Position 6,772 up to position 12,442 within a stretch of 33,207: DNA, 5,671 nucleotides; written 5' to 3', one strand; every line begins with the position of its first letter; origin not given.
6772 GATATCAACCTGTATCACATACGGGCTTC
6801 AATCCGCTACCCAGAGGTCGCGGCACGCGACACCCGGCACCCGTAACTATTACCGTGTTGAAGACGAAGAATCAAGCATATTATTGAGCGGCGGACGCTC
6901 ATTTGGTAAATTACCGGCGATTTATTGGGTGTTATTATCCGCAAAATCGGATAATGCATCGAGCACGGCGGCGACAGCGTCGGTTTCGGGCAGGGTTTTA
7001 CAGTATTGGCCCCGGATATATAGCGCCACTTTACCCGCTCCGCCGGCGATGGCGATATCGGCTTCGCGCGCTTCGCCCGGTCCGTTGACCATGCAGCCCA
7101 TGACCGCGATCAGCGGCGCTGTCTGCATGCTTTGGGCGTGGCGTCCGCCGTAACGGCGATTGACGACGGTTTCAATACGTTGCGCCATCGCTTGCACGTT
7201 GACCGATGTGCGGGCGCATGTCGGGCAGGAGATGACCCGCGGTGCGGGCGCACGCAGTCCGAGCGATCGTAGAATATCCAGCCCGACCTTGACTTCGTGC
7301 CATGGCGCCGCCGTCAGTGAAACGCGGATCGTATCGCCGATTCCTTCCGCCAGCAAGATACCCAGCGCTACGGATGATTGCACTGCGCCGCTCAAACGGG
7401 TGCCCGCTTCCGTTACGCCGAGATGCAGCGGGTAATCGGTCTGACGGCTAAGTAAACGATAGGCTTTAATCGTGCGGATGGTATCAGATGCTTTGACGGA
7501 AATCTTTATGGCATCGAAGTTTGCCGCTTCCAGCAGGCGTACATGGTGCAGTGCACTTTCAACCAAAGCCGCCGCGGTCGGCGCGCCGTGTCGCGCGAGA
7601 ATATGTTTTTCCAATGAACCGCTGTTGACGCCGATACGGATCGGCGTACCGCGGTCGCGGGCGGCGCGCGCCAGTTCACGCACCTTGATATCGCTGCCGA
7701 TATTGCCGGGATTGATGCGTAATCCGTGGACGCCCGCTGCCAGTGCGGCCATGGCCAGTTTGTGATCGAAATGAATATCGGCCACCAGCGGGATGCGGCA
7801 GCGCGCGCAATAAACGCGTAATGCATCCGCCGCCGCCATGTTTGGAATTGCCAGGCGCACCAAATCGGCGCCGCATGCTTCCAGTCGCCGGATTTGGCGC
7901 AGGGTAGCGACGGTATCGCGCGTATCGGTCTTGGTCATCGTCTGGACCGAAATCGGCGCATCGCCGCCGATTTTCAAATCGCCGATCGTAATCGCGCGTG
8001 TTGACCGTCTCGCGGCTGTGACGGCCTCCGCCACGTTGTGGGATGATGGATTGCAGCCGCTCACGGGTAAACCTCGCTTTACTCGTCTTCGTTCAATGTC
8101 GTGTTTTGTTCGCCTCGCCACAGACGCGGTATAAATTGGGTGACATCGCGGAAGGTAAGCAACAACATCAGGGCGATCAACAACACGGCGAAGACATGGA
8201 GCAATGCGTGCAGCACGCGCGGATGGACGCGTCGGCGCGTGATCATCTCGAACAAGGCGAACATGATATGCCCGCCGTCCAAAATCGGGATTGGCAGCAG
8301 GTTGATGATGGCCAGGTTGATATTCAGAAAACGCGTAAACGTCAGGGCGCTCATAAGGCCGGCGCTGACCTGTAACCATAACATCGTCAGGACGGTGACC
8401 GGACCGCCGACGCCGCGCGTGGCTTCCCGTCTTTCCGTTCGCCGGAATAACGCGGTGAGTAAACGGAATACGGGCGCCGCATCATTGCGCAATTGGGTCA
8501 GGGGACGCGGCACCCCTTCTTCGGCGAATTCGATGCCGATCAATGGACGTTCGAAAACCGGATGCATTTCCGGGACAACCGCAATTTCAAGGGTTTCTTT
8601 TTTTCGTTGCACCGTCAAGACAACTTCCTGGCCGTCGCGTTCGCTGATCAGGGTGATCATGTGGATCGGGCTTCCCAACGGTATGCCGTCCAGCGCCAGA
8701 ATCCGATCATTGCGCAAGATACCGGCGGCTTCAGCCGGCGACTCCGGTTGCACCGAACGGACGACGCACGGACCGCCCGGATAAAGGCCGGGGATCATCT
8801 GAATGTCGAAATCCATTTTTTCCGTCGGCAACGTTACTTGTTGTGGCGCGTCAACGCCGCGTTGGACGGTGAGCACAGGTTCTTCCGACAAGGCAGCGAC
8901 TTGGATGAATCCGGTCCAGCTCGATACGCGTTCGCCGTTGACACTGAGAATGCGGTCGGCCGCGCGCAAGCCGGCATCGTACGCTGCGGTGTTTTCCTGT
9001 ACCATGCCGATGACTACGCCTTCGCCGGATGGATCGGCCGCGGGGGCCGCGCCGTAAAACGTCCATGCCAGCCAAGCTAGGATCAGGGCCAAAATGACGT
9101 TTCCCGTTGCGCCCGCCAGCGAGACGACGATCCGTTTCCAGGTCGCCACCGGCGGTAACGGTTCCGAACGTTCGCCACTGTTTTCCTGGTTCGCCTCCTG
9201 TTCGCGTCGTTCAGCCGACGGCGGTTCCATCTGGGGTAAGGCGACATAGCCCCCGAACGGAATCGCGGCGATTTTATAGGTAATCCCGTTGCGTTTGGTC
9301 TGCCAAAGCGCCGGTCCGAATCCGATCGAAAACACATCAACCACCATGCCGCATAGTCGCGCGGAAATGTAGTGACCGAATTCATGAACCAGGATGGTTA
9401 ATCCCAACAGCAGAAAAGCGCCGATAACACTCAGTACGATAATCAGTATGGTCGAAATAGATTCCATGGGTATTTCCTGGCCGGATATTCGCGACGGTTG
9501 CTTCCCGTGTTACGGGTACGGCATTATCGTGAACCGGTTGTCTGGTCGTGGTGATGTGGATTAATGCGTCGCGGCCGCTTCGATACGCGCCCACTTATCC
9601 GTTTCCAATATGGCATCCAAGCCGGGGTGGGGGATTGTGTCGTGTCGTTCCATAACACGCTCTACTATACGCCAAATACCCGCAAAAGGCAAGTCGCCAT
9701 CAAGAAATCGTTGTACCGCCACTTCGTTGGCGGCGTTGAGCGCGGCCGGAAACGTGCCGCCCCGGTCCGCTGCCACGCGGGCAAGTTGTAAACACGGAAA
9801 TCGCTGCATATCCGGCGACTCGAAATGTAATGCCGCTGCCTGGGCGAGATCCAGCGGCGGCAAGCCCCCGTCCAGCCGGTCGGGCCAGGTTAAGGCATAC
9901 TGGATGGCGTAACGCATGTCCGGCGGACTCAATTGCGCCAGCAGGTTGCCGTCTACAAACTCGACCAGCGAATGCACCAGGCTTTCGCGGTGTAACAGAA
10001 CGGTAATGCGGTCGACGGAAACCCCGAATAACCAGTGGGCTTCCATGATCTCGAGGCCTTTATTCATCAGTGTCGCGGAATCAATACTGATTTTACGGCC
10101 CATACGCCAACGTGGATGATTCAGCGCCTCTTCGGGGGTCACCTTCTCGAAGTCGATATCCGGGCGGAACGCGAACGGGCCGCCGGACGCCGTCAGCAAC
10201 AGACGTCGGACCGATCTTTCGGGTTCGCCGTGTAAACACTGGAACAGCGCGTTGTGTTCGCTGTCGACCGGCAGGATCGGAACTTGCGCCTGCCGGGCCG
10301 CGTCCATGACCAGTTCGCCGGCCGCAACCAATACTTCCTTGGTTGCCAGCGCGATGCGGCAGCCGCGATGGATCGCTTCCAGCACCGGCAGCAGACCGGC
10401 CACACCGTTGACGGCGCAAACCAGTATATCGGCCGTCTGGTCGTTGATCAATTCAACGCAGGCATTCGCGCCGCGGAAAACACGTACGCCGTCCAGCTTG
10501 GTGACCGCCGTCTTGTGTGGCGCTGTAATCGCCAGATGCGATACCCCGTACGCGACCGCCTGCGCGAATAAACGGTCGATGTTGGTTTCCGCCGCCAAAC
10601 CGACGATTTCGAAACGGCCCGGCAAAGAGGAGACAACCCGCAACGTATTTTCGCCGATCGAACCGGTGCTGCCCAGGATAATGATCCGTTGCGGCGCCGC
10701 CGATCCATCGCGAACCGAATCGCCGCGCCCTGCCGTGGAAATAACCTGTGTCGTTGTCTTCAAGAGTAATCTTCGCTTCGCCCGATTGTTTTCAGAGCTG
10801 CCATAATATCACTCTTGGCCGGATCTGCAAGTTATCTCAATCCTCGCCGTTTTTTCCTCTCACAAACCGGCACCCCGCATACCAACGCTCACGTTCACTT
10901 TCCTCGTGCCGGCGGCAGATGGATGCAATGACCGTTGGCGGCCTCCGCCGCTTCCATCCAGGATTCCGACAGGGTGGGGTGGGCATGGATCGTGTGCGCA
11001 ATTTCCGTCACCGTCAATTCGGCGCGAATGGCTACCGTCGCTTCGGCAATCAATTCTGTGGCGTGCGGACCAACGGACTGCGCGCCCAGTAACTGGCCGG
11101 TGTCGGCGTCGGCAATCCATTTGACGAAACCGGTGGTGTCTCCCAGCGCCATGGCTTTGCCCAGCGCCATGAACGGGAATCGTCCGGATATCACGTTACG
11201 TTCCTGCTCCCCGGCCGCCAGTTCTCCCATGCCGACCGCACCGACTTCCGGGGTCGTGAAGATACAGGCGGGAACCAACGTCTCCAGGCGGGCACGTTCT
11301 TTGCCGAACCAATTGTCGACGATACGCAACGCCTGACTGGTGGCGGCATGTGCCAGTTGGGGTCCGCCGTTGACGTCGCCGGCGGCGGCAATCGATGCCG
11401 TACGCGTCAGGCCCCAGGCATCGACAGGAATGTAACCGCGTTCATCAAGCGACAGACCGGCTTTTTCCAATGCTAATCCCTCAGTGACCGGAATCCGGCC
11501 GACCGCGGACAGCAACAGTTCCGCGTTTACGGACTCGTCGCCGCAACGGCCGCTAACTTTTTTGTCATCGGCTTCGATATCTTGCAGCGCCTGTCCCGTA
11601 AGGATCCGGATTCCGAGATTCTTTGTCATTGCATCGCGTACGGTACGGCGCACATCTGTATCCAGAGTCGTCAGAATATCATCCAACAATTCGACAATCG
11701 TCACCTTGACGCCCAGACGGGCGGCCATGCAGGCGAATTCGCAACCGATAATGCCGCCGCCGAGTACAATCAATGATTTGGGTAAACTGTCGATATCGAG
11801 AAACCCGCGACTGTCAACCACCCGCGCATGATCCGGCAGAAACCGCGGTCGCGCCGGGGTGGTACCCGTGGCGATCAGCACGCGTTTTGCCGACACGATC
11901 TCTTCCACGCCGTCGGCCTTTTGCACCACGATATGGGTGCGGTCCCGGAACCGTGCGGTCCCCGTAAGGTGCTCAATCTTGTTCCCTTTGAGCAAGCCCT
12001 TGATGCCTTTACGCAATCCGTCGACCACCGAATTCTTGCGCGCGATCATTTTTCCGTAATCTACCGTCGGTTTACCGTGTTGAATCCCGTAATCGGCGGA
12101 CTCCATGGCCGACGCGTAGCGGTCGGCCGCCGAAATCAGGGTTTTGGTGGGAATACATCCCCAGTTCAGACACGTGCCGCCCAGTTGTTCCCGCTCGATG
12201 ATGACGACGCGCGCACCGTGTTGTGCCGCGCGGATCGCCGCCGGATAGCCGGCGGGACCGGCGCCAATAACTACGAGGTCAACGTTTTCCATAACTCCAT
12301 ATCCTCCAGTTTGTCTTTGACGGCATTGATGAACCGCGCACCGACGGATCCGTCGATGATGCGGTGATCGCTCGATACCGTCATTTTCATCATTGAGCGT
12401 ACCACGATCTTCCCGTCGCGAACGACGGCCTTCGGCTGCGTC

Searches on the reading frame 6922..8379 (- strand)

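Call 24: search_protein_families(library=pfam, proteins=[window:6922-8379:-])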
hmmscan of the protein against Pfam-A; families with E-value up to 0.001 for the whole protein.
window:6922-8379:- (485 aa): 1 family
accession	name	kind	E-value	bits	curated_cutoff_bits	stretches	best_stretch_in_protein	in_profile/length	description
PF04551.19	GcpE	-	1.3e-135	452.3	32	1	127-476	1-341/343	GcpE protein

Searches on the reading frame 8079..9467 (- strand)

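Call 24: search_protein_families(library=pfam, proteins=[window:8079-9467:-])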
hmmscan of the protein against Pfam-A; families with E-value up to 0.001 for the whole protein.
window:8079-9467:- (462 aa): 6 families
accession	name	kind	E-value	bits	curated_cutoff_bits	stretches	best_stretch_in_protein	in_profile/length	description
PF02163.28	Peptidase_M50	-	9.1e-51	172.7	27.2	1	18-433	3-221/221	Peptidase family M50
PF17820.7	PDZ_6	-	8.1e-23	80.4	27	2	235-288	1-54/54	PDZ domain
PF13180.12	PDZ_2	-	1.3e-18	67.5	27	2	235-297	15-78/80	PDZ domain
PF00595.29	PDZ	-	1.9e-14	54.2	23.2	2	144-194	18-70/81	PDZ domain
PF21558.3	Pept_S41_N_bact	-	4.1e-06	27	27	0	159-185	12-38/87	Bacteroidetes, Peptidase, S41 family, N-terminal domain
PF14685.13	PDZ_Tricorn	-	0.00032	21.1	25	0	242-291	30-81/88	Tricorn protease PDZ domain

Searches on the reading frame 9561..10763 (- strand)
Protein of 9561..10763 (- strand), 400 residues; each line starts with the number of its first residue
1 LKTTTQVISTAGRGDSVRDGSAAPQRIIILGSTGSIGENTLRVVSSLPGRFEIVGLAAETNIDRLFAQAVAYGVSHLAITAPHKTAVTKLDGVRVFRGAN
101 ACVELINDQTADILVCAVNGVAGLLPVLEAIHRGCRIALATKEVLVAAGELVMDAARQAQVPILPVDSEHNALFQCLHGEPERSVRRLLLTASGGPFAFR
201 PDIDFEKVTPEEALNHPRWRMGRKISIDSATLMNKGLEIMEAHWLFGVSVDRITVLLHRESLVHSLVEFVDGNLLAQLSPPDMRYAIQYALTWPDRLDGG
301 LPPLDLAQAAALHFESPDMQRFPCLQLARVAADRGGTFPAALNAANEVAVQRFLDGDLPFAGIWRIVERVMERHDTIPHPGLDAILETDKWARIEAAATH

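Call 24: search_protein_families(library=pfam, proteins=[window:9561-10763:-])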
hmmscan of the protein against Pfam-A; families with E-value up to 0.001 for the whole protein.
window:9561-10763:- (400 aa): 3 families
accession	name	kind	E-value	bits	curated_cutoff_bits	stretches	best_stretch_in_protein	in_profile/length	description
PF13288.12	DXPR_C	-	7.6e-41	139.4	27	1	278-393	1-113/115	DXP reductoisomerase C-terminal domain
PF08436.17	DXP_redisom_C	-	3.1e-38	130.2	26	1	163-246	1-84/84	1-deoxy-D-xylulose 5-phosphate reductoisomerase C-terminal domain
PF02670.22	DXP_reductoisom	-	9.8e-31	107.6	21.7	1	27-149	1-129/129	1-deoxy-D-xylulose 5-phosphate reductoisomerase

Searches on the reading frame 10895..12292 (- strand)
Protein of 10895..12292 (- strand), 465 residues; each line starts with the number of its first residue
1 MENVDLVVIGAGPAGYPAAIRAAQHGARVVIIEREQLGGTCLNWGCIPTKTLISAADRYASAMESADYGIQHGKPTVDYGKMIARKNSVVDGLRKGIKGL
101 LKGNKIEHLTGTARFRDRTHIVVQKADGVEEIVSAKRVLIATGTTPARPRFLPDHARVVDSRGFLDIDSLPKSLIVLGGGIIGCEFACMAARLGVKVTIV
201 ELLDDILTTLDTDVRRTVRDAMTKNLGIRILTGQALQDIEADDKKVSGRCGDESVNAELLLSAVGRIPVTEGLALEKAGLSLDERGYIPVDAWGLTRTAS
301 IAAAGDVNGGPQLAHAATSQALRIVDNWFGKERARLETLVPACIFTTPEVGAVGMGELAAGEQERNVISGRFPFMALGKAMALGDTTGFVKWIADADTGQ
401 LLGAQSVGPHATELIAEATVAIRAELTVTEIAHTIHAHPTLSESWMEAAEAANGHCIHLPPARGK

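Call 24: search_protein_families(library=pfam, proteins=[window:10895-12292:-])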
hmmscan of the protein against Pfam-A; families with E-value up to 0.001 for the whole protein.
window:10895-12292:- (465 aa): 16 families
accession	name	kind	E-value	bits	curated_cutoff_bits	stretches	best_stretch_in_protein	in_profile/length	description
PF07992.20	Pyr_redox_2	-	3.3e-67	227.4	26.1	1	5-321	2-291/291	Pyridine nucleotide-disulphide oxidoreductase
PF02852.28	Pyr_redox_dim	-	4.3e-35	120.7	25.3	1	340-449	1-110/110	Pyridine nucleotide-disulphide oxidoreductase, dimerisation domain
PF00070.33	Pyr_redox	-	8.5e-24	84.3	22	1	174-247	2-75/82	Pyridine nucleotide-disulphide oxidoreductase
PF13738.12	Pyr_redox_3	-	2e-13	50.7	30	1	7-271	1-272/305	Pyridine nucleotide-disulphide oxidoreductase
PF01134.28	GIDA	-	2.2e-12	47.2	22.1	1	5-53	1-47/391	Glucose inhibited division protein A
PF12831.13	FAD_oxidored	-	1.9e-11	44.3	27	1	5-41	1-38/416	FAD dependent oxidoreductase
PF13450.12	NAD_binding_8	-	1.7e-10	41.5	21.9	1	8-43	1-37/68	NAD(P)-binding Rossmann-like domain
PF00890.30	FAD_binding_2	-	1.1e-09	38.5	20.4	1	5-44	1-40/414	FAD binding domain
PF01262.27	AlaDh_PNT_C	-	8.6e-08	32.3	23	1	172-217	29-74/214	Alanine dehydrogenase/PNT, C-terminal domain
PF01266.30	DAO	-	2.5e-07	31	27.9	1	5-40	1-38/353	FAD dependent oxidoreductase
PF03486.20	HI0933_like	-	1e-06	28.9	50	1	5-36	2-33/244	HI0933-like protein Rossmann domain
PF02737.24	3HCDH_N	-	9.4e-06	26.1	22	0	175-226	3-54/180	3-hydroxyacyl-CoA dehydrogenase, NAD binding domain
PF05834.18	Lycopene_cycl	-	4.1e-05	23.3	23.4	0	5-34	1-32/380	Lycopene cyclase protein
PF13434.12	Lys_Orn_oxgnase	-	0.0002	21.1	21.3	0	105-187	117-204/339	L-lysine 6-monooxygenase/L-ornithine 5-monooxygenase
PF01946.23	Thi4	-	0.00023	20.9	26.2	0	3-39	17-55/235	Thi4 family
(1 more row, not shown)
